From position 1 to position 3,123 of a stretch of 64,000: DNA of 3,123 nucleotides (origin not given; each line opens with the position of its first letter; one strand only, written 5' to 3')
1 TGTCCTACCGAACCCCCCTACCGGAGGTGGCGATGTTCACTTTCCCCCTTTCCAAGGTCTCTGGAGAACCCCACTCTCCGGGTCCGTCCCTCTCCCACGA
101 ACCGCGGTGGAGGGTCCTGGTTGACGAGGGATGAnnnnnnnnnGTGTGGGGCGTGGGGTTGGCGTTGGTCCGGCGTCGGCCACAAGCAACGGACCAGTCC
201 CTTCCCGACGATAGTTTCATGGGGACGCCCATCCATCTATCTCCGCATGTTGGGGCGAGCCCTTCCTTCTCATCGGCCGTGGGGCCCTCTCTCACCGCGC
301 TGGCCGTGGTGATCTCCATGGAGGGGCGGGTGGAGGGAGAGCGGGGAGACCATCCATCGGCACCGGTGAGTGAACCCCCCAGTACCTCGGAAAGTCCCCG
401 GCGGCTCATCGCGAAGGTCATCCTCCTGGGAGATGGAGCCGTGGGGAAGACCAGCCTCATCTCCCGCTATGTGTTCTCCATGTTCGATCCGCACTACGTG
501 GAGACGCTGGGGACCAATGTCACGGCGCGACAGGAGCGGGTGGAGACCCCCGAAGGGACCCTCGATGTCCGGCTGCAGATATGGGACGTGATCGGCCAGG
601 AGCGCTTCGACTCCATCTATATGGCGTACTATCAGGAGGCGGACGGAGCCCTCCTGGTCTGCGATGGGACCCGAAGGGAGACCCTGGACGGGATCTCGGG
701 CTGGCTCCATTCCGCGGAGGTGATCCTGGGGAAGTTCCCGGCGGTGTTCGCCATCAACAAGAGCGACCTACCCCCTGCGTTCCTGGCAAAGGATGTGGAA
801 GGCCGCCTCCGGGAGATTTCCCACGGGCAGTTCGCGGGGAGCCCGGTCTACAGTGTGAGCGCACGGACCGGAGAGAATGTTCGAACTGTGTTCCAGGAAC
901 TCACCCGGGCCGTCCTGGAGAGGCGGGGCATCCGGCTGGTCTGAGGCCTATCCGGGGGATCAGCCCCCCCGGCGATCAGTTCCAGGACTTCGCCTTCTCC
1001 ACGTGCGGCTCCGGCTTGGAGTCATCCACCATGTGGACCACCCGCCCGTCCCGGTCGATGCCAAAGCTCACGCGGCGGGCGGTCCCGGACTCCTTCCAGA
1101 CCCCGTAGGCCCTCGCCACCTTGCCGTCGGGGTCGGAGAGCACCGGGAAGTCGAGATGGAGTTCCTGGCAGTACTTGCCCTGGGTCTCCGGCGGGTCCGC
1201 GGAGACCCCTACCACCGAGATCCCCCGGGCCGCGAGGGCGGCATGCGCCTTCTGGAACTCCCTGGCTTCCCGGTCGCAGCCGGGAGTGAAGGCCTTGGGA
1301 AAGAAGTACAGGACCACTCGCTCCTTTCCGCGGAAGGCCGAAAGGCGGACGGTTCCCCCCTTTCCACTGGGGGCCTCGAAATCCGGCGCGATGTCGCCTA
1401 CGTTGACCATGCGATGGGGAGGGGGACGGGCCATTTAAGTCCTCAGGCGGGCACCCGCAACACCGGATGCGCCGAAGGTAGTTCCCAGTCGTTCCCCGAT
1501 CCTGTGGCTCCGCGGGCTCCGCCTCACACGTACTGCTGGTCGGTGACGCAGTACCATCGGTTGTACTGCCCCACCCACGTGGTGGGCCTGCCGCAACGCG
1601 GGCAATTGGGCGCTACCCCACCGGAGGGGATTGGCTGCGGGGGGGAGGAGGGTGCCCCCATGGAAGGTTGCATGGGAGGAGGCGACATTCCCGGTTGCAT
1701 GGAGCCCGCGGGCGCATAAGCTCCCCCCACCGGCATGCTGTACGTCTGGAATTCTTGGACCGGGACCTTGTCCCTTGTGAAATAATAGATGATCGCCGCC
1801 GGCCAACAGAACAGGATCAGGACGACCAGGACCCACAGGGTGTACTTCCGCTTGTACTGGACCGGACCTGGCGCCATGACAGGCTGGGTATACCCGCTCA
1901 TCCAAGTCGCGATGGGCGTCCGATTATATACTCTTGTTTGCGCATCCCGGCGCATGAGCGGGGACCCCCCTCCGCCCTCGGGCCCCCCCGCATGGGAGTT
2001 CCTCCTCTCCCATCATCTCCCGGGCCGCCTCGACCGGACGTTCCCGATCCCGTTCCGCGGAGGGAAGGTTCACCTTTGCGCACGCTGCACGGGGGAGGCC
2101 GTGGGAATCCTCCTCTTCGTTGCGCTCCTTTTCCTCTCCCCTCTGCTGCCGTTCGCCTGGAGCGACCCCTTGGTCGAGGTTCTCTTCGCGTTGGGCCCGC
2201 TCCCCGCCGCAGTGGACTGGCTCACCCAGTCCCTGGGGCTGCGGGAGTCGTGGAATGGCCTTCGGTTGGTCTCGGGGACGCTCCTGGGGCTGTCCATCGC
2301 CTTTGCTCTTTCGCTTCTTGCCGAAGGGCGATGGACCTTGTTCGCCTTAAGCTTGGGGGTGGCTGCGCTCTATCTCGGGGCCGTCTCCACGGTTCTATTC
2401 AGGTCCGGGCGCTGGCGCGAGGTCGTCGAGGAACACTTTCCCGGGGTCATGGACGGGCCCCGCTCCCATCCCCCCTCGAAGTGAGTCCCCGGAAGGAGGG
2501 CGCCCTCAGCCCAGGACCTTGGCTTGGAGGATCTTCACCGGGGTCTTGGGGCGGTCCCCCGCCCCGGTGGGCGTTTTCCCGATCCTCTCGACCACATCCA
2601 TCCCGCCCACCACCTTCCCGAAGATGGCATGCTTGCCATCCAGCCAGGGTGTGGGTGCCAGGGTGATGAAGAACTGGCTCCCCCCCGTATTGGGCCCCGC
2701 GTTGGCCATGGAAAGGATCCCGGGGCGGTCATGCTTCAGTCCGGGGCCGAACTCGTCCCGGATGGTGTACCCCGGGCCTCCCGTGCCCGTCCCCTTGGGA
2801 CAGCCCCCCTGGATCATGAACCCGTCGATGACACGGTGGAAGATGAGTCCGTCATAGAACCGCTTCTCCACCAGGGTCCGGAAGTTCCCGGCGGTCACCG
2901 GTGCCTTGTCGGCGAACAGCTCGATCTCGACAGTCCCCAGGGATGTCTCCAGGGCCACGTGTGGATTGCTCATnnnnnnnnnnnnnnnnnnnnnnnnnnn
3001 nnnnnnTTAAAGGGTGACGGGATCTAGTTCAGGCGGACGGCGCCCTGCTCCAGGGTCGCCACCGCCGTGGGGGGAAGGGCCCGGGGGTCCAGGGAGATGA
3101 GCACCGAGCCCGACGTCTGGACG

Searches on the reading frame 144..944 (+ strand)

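Call 52: search_protein_families(library=pfam, proteins=[window:144-944:+], max_evalue=0.0001)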
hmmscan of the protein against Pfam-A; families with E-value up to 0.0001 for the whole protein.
window:144-944:+ (266 aa): 5 families
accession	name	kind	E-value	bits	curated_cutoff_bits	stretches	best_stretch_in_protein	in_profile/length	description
PF00071.28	Ras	-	3.5e-29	101.9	21.6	1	91-258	1-161/162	Ras family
PF08477.19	Roc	-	6.2e-26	91.4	27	1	91-208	1-119/119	Ras of Complex, Roc, domain of DAPkinase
PF00025.27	Arf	-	2.9e-10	40.3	22.3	1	90-255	15-172/174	ADP-ribosylation factor family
PF04670.18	Gtr1_RagA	-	3.2e-06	27.2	22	1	91-162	1-68/232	Gtr1/RagA G protein conserved region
PF00009.33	GTP_EFTU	-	5e-06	26.7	26.5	1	133-255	62-184/188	Elongation factor Tu GTP binding domain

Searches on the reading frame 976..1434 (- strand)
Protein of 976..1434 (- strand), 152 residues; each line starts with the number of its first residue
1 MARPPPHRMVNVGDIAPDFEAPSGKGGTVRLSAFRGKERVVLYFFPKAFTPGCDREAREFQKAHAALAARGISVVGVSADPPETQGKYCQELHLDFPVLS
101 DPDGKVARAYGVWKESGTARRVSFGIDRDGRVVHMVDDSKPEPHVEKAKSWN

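Call 52: search_protein_families(library=pfam, proteins=[window:976-1434:-], max_evalue=0.0001)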
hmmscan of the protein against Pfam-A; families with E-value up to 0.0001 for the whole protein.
window:976-1434:- (152 aa): 3 families
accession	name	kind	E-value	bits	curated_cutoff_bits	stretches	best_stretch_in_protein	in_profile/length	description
PF00578.27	AhpC-TSA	-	2.7e-39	134.4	26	1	12-134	1-123/124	AhpC/TSA family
PF08534.16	Redoxin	-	1.2e-26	93.7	26.6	1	12-141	2-137/148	Redoxin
PF13911.12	AhpC-TSA_2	-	1.6e-05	25.7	27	1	61-115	3-57/114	AhpC/TSA antioxidant enzyme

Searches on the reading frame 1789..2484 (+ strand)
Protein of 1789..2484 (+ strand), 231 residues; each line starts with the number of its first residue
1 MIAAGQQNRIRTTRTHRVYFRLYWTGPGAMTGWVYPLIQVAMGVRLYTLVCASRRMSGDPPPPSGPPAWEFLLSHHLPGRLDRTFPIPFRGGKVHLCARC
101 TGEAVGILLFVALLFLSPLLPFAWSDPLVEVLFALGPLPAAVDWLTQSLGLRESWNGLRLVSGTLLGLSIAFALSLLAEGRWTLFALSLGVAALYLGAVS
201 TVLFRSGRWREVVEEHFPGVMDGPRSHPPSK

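Call 52: search_protein_families(library=pfam, proteins=[window:1789-2484:+], max_evalue=0.0001)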
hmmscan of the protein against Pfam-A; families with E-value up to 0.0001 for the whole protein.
window:1789-2484:+ (231 aa): 1 family
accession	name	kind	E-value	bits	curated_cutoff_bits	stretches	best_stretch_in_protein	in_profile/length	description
PF09858.14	DUF2085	-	4.9e-16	59.4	25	1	88-172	10-89/90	Predicted membrane protein (DUF2085)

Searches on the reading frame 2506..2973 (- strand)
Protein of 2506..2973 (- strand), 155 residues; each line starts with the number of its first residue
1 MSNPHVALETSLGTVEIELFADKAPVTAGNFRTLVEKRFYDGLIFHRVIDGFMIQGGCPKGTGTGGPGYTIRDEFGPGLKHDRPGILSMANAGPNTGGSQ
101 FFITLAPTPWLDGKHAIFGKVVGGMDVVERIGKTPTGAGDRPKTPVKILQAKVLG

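Call 52: search_protein_families(library=pfam, proteins=[window:2506-2973:-], max_evalue=0.0001)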
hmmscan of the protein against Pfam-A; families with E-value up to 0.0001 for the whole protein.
window:2506-2973:- (155 aa): 1 family
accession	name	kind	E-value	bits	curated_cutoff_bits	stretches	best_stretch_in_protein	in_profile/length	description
PF00160.26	Pro_isomerase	-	1.6e-55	188.2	21.7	1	6-153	2-159/159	Cyclophilin type peptidyl-prolyl cis-trans isomerase/CLD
